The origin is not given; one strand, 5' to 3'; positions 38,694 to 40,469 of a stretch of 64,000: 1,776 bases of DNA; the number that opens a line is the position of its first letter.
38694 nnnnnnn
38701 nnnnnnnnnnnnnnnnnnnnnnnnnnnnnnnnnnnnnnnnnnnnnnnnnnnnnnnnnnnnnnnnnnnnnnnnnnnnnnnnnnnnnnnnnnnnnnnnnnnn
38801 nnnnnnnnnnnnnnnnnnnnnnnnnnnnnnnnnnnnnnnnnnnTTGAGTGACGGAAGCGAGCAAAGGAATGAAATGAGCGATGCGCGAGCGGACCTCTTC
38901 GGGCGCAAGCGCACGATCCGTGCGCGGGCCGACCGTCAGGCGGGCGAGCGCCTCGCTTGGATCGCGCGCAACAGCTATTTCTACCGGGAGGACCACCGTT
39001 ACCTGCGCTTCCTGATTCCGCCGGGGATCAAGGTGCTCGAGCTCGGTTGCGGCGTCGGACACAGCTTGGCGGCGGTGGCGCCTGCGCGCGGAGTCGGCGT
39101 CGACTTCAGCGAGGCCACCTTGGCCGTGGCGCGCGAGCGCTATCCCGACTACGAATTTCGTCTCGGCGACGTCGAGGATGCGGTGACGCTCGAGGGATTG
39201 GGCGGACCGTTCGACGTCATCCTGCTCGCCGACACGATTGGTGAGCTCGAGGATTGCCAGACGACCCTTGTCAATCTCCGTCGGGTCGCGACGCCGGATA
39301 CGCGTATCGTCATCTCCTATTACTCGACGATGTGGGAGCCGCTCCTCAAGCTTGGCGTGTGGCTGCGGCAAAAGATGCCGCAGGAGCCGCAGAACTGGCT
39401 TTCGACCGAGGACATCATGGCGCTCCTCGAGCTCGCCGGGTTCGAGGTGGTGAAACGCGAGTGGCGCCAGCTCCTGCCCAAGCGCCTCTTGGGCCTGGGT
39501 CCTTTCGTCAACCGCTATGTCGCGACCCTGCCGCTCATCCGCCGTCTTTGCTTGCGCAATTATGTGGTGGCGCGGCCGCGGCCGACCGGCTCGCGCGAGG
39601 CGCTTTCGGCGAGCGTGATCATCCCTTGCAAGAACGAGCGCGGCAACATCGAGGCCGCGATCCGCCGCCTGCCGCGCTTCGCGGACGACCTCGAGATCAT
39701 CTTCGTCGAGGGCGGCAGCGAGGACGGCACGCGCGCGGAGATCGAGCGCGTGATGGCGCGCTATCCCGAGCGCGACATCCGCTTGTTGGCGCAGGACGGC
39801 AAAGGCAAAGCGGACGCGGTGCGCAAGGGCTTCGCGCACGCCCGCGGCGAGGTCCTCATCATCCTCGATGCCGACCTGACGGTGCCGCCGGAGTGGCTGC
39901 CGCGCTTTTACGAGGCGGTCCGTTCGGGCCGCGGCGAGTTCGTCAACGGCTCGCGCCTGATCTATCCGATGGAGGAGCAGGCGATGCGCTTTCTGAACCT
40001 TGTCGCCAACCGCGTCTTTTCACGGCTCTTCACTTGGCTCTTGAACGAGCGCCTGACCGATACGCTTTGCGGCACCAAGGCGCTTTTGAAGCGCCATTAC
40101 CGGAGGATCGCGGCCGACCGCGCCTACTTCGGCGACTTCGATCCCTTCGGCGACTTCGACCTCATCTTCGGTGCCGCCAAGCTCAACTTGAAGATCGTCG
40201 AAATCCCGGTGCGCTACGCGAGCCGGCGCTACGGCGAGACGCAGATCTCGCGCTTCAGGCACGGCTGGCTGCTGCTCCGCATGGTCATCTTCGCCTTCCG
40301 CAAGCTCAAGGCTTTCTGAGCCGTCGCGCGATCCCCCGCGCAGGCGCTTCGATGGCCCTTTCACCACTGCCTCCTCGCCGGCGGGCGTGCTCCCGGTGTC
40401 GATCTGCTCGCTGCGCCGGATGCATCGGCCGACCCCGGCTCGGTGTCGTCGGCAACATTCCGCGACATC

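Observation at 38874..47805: Two methyltransferase/GT2 fusion proteins with opposite domain order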

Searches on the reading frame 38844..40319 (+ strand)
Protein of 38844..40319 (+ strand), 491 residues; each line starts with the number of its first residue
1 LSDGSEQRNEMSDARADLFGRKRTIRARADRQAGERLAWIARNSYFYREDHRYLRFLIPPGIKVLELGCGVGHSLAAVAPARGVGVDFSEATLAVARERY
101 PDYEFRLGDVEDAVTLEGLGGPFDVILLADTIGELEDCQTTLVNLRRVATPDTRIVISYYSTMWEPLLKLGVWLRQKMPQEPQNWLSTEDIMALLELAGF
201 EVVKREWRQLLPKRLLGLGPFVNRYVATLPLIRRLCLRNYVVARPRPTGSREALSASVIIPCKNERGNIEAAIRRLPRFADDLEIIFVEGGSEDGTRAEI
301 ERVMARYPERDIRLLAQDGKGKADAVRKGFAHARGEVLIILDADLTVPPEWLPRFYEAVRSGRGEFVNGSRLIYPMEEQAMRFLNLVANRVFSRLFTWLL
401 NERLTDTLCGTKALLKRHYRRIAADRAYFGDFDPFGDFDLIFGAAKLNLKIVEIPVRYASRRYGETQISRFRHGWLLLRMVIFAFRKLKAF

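Call 5: search_protein_families(library=pfam, proteins=[window:38844-40319:+], max_evalue=0.01)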
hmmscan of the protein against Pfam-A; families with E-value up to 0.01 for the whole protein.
window:38844-40319:+ (491 aa): 9 families
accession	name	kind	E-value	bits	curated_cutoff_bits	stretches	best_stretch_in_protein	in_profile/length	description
PF00535.33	Glycos_transf_2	-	2.2e-27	96.5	23.3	1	257-417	1-161/168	Glycosyl transferase family 2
PF13847.12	Methyltransf_31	-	1.7e-16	60.6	27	1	60-183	3-127/145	Methyltransferase domain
PF13489.12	Methyltransf_23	-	3e-13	50.3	27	1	46-204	8-163/164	Methyltransferase domain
PF08242.18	Methyltransf_12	-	7.6e-12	46.3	30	1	65-154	1-97/98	Methyltransferase domain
PF13649.12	Methyltransf_25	-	1.1e-10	42.5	27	1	64-151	1-95/97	Methyltransferase domain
PF08241.18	Methyltransf_11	-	2.1e-10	41.5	21.2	1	65-157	1-95/95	Methyltransferase domain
PF13641.12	Glyco_tranf_2_3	-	9.8e-08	32.7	27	1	257-371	4-123/230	Glycosyltransferase like family 2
PF07021.18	MetW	-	1.3e-07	31.9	21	1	48-202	1-153/193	Methionine biosynthesis protein MetW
PF10111.15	Glyco_tranf_2_2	-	3.6e-07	30.4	27.3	1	257-348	1-95/276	Glycosyltransferase like family 2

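Call 11: search_protein_families(library=ncbifam, proteins=[window:38844-40319:+], max_evalue=0.001)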
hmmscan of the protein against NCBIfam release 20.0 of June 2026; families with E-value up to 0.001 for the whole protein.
window:38844-40319:+ (491 aa): 28 families (the best 25 are shown)
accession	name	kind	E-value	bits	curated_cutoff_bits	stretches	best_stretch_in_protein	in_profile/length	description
TIGR04182.1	glyco_TIGR04182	equivalog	2.5e-26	92.8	325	1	257-480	3-213/293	S-layer glycoprotein N-glycosyltransferase AglJ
TIGR04283.1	glyco_like_mftF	equivalog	4e-16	59.3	182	1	257-471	2-197/221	TIGR04283 family arsenosugar biosynthesis glycosyltransferase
NF041391.1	DPhHxTase_Halo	equivalog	1.1e-14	54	375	1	264-477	5-201/213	dolichyl-phosphate hexose transferase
TIGR03965.1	mycofact_glyco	equivalog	2.3e-14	53.1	280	1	229-357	51-177/467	mycofactocin biosynthesis glycosyltransferase MftF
NF007986.1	PRK10714.1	equivalog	2.7e-14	52.9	529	1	256-472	8-214/316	undecaprenyl-phosphate 4-deoxy-4-formamido-L-arabinose transferase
TIGR03937.1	PgaC_IcaA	equivalog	8.8e-14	51.3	422.3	1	250-347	41-138/407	poly-beta-1,6-N-acetyl-D-glucosamine synthase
NF041875.1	EPS_EpsD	equivalog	5.7e-13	49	370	1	257-369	2-114/325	exopolysaccharide biosynthesis glycosyltransferase EpsD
NF047588.1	GlcsyltransPgfSStrep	equivalog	3.5e-11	42.9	500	1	258-424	5-169/308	glycosyltransferase PgfS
NF045667.1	MTase_DVU1556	equivalog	1.4e-08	34.5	155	1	58-158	20-120/213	DVU_1556 family methyltransferase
NF007482.0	PRK10073.1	equivalog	1.7e-08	33.9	423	1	255-354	7-105/334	glycosyltransferase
NF010496.0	PRK13915.1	equivalog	1.9e-08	33.8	262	1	252-347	29-129/307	glucosyl-3-phosphoglycerate synthase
NF001241.0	PRK00216.1-2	equivalog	1.2e-07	31.7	327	1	58-166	49-156/231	demethylmenaquinone methyltransferase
TIGR02081.1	metW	equivalog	4.8e-07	29.5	189.5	1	48-188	1-140/194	methionine biosynthesis protein MetW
NF043040.1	corrin_prot_MT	hypoth_equivalog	9.5e-07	28.5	180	1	58-159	39-149/216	corrinoid protein-associated methyltransferase CpaM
TIGR02072.1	BioC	equivalog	6.3e-06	26.2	184.95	1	62-198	36-170/244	malonyl-ACP O-methyltransferase BioC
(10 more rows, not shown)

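Call 13: find_homologous_proteins(query=window:38874-40319:+, max_evalue=1e-10)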
Query window:38874-40319:+ (481 aa): 8000 proteins with E <= 1e-10 among 8000 candidates; the best 120 are listed.
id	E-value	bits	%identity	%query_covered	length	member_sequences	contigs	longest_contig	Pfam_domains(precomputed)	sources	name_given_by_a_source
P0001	0.0e+0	1039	95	100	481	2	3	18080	PF07021.19,PF13847.13,PF13489.13,PF10111.15,PF13641.13,PF13649.13,PF00535.33,PF08241.19,PF08242.19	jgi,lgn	-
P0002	2.3e-267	905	81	100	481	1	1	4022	PF07021.19,PF13847.13,PF13489.13,PF10111.15,PF13506.14,PF13649.13,PF00535.33,PF08241.19,PF08242.19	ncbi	ncbi:MAG: glycosyltransferase [Alphaproteobacteria bacterium]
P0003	1.9e-266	902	81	100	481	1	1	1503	PF07021.19,PF13847.13,PF13489.13,PF10111.15,PF13649.13,PF00535.33,PF08241.19,PF08242.19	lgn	-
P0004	2.3e-261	886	80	95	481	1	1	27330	PF07021.19,PF13847.13,PF13489.13,PF10111.15,PF13649.13,PF00535.33,PF08241.19,PF08242.19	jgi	jgi:SAM-dependent methyltransferase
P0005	4.2e-261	885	80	100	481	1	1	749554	PF07021.19,PF13847.13,PF13489.13,PF10111.15,PF13649.13,PF00535.33,PF08241.19,PF08242.19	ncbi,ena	-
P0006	8.0e-252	854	78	93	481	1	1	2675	PF07021.19,PF13847.13,PF13489.13,PF10111.15,PF13641.13,PF13649.13,PF00535.33,PF08241.19,PF08242.19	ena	-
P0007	2.6e-251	852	76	100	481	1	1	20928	PF07021.19,PF13847.13,PF13489.13,PF10111.15,PF13641.13,PF13649.13,PF00535.33,PF08241.19,PF08242.19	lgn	-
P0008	1.0e-250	851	77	100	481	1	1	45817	PF07021.19,PF13847.13,PF13489.13,PF10111.15,PF13649.13,PF00535.33,PF08241.19,PF08242.19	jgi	jgi:SAM-dependent methyltransferase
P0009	5.0e-250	848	78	100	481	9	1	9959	PF07021.19,PF13847.13,PF13489.13,PF10111.15,PF13641.13,PF13649.13,PF00535.33,PF08241.19,PF08242.19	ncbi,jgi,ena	-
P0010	1.1e-249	847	77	100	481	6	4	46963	PF07021.19,PF13847.13,PF13489.13,PF10111.15,PF13649.13,PF00535.33,PF08241.19,PF08242.19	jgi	jgi:SAM-dependent methyltransferase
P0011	2.9e-249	846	76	98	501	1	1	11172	PF07021.19,PF13847.13,PF13489.13,PF10111.15,PF13649.13,PF00535.33,PF08241.19,PF08242.19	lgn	-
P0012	7.3e-248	841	75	100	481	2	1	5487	PF07021.19,PF13847.13,PF13489.13,PF10111.15,PF13641.13,PF13649.13,PF00535.33,PF08241.19,PF08242.19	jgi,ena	-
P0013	8.9e-248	841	75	100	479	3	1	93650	PF07021.19,PF13847.13,PF13489.13,PF10111.15,PF13641.13,PF13649.13,PF00535.33,PF08241.19,PF08242.19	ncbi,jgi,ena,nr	ncbi:MAG TPA: glycosyltransferase [Alphaproteobacteria bacterium]|nr:glycosyltransferase [Alphaprote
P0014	3.7e-247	839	74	100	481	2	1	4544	PF07021.19,PF13847.13,PF13489.13,PF10111.15,PF13641.13,PF13649.13,PF00535.33,PF08241.19,PF08242.19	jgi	-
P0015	6.0e-245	831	75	98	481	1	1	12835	PF07021.19,PF13847.13,PF13489.13,PF10111.15,PF13649.13,PF00535.33,PF08241.19,PF08242.19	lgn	-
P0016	8.6e-245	831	74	100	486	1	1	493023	PF07021.19,PF13847.13,PF13489.13,PF10111.15,PF13641.13,PF13649.13,PF00535.33,PF08241.19,PF08242.19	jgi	jgi:SAM-dependent methyltransferase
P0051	1.1e-217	742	67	99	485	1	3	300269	PF07021.19,PF13847.13,PF13489.13,PF10111.15,PF13506.14,PF13641.13,PF13649.13,PF00535.33,PF08241.19,PF08242.19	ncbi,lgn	-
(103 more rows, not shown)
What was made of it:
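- Precomputed Pfam lists for many A homologues include Glyco_transf_21, the ceramide glucosyltransferase family (call 13).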

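Call 15: find_encoding_contigs(protein=P0005, flank=10000, max_places=2)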
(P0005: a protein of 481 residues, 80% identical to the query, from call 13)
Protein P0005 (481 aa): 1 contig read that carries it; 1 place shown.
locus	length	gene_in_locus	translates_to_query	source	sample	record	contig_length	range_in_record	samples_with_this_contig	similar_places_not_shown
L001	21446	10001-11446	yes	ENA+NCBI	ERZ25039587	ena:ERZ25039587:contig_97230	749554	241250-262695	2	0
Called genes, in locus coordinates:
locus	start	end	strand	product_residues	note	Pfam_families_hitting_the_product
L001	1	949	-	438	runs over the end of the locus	PF13506:Glyco_transf_21, PF00535:Glycos_transf_2, PF13641:Glyco_tranf_2_3, PF01644:Chitin_synth_1 (faint), PF03142:Chitin_synth_2 (weak), PF13632:Glyco_trans_2_3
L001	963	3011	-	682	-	PF01522:Polysacc_deac_1, PF14883:GHL13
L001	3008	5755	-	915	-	PF07719:TPR_2 (faint), PF13428:TPR_14 (faint), PF13429:TPR_15 (faint), PF14559:TPR_19 (faint), PF21197:PgaA_barrel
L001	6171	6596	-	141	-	PF01850:PIN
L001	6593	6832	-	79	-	PF22513:FitA-like_RHH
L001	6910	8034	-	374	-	PF13477:Glyco_trans_4_2, PF13439:Glyco_transf_4, PF13524:Glyco_trans_1_2 (faint), PF13579:Glyco_trans_4_4, PF00534:Glycos_transf_1, PF13692:Glyco_trans_1_4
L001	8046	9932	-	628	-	PF13522:GATase_6, PF13537:GATase_7, PF00733:Asn_synthase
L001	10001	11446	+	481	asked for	PF13489:Methyltransf_23, PF07021:MetW (weak), PF08241:Methyltransf_11, PF08242:Methyltransf_12, PF13649:Methyltransf_25, PF13847:Methyltransf_31, PF00535:Glycos_transf_2, PF10111:Glyco_tranf_2_2 (weak)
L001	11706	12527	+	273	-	PF00528:BPD_transp_1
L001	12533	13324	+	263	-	PF00528:BPD_transp_1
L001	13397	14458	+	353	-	PF13379:NMT1_2, PF09084:NMT1, PF04069:OpuAC, PF12974:Phosphonate-bd (weak)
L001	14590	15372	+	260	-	PF00005:ABC_tran, PF13304:AAA_21 (faint), PF13521:AAA_28 (faint)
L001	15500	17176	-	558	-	PF07940:Hepar_II_III_C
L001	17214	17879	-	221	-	PF00834:Ribul_P_3_epim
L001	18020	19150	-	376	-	PF08239:SH3_3 (faint)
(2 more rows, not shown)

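Call 17: find_encoding_contigs(protein=P0016, flank=8000, max_places=1)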
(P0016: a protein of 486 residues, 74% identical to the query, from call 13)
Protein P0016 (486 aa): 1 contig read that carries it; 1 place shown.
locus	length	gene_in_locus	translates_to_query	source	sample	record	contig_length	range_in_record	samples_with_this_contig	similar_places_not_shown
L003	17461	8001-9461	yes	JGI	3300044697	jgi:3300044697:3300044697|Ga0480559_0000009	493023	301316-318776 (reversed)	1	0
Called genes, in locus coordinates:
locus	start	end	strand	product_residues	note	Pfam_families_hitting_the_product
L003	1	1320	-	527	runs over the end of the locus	PF02142:MGS, PF01808:AICARFT_IMPCHas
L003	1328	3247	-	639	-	PF13727:CoA_binding_3, PF01073:3Beta_HSD, PF01370:Epimerase, PF02719:Polysacc_synt_2, PF04321:RmlD_sub_bind, PF13460:NAD_binding_10 (faint), PF16363:GDP_Man_Dehyd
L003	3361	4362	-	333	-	PF00953:Glycos_transf_4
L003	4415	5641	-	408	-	PF04932:Wzy_C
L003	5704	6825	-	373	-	PF13477:Glyco_trans_4_2, PF13439:Glyco_transf_4, PF13579:Glyco_trans_4_4, PF00534:Glycos_transf_1, PF13692:Glyco_trans_1_4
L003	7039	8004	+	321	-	PF03706:LPG_synthase_TM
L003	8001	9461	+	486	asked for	PF13489:Methyltransf_23, PF07021:MetW (weak), PF08241:Methyltransf_11, PF08242:Methyltransf_12, PF13649:Methyltransf_25, PF13847:Methyltransf_31, PF00535:Glycos_transf_2, PF10111:Glyco_tranf_2_2, +1 more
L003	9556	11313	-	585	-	PF07940:Hepar_II_III_C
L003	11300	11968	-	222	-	PF00834:Ribul_P_3_epim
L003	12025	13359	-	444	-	PF01029:NusB, PF01189:Methyltr_RsmB-F, PF13649:Methyltransf_25 (weak)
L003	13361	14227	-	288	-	PF01435:Peptidase_M48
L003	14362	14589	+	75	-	-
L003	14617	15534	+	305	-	PF02678:Pirin, PF05726:Pirin_C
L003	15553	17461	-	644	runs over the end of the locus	PF16177:ACAS_N, PF00501:AMP-binding, PF13193:AMP-binding_C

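Call 18: find_encoding_contigs(protein=P0051, flank=8000, max_places=1)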
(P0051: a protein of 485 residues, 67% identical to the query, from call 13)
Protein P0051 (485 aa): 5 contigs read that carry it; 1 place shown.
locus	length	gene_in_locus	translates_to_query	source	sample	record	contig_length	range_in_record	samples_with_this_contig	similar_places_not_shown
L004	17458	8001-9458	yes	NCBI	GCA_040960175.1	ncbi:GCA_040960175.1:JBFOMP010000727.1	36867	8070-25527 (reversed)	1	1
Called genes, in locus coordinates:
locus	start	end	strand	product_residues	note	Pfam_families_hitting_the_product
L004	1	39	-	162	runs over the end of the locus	PF00436:SSB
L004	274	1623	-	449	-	PF00083:Sugar_tr (weak), PF07690:MFS_1, PF21987:YajR_YAM (weak)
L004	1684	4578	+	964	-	PF00005:ABC_tran (faint), PF02463:SMC_N (faint), PF13191:AAA_16 (faint), PF13476:AAA_23 (faint), PF13555:AAA_29 (faint), PF20703:nSTAND1 (faint), PF17760:UvrA_inter, PF17755:UvrA_DNA-bind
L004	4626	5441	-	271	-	PF03618:Kinase-PPPase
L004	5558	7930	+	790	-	PF01326:PPDK_N, PF00391:PEP-utilizers, PF02896:PEP-utilizers_C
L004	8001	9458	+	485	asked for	PF13489:Methyltransf_23, PF07021:MetW, PF08241:Methyltransf_11, PF08242:Methyltransf_12, PF13649:Methyltransf_25, PF13847:Methyltransf_31, PF00535:Glycos_transf_2, PF10111:Glyco_tranf_2_2, +2 more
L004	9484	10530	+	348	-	PF00657:Lipase_GDSL (faint), PF13472:Lipase_GDSL_2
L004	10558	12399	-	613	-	-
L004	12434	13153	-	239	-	PF00005:ABC_tran, PF13304:AAA_21 (weak)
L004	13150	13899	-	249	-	PF00005:ABC_tran, PF13304:AAA_21 (weak), PF12399:BCA_ABC_TP_C (weak)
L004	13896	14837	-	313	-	PF02653:BPD_transp_2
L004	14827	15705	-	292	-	PF02653:BPD_transp_2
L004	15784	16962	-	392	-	PF13433:Peripla_BP_5, PF13458:Peripla_BP_6, PF01094:ANF_receptor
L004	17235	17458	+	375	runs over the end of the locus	-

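Call 21: search_solved_structures(query=window:38874-40319:+, max_evalue=0.001)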
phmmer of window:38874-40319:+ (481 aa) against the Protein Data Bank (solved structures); distinct sequences matched with E-value up to 0.001: 24.
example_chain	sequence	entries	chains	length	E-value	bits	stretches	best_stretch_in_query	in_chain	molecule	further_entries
5mlz_A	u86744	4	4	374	7.2e-17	64.5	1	243-373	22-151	Dolichol monophosphate mannose synthase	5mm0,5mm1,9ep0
2gs9_A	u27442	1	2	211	2.5e-15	59.4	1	32-185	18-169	Hypothetical protein TT1324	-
9hwj_A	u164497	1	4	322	4.3e-14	55.3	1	246-463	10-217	Undecaprenyl-phosphate 4-deoxy-4-formamido-L-arabinose transferase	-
9bhc_C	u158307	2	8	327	2e-12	49.8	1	246-462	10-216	Undecaprenyl-phosphate 4-deoxy-4-formamido-L-arabinose transferase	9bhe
8vxh_A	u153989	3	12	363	2.5e-12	49.5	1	245-462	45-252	Undecaprenyl-phosphate 4-deoxy-4-formamido-L-arabinose transferase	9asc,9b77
6yv7_B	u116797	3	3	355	6.3e-08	35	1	246-338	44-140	Glycosyl transferase, family 2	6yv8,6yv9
6yv7_A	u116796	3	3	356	6.4e-08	34.9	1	246-338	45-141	Glycosyl transferase, family 2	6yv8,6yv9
5eke_A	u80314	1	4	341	1e-06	31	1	242-353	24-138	Uncharacterized glycosyltransferase sll0501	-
5ekp_C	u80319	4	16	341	1e-06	31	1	242-353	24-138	Uncharacterized glycosyltransferase sll0501 | Glycosyltransferase sll0501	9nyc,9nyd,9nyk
9nye_A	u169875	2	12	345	1e-06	30.9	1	242-353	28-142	Glycosyltransferase sll0501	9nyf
5wp5_A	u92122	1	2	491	1.2e-06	30.8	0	45-153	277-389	Phosphomethylethanolamine N-methyltransferase 2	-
5wp4_A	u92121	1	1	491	2.5e-06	29.7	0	48-152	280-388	Phosphoethanolamine N-methyltransferase 1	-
4y6n_A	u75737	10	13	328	1.3e-05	27.3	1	243-354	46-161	Glucosyl-3-phosphoglycerate synthase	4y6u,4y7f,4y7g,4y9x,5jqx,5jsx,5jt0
3e25_A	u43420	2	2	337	1.4e-05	27.2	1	243-354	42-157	Putative uncharacterized protein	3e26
4ddz_A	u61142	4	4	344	1.5e-05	27.2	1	243-354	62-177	GLUCOSYL-3-PHOSPHOGLYCERATE SYNTHASE (GpgS) | Glucosyl-3-phosphoglycerate synthase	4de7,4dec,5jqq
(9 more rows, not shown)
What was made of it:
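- On WbdD-like / O7 ORF6-like chain terminators: The 481 aa of A are filled by MTase (46-204) and GT2 (247-481) (calls 5, 21).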
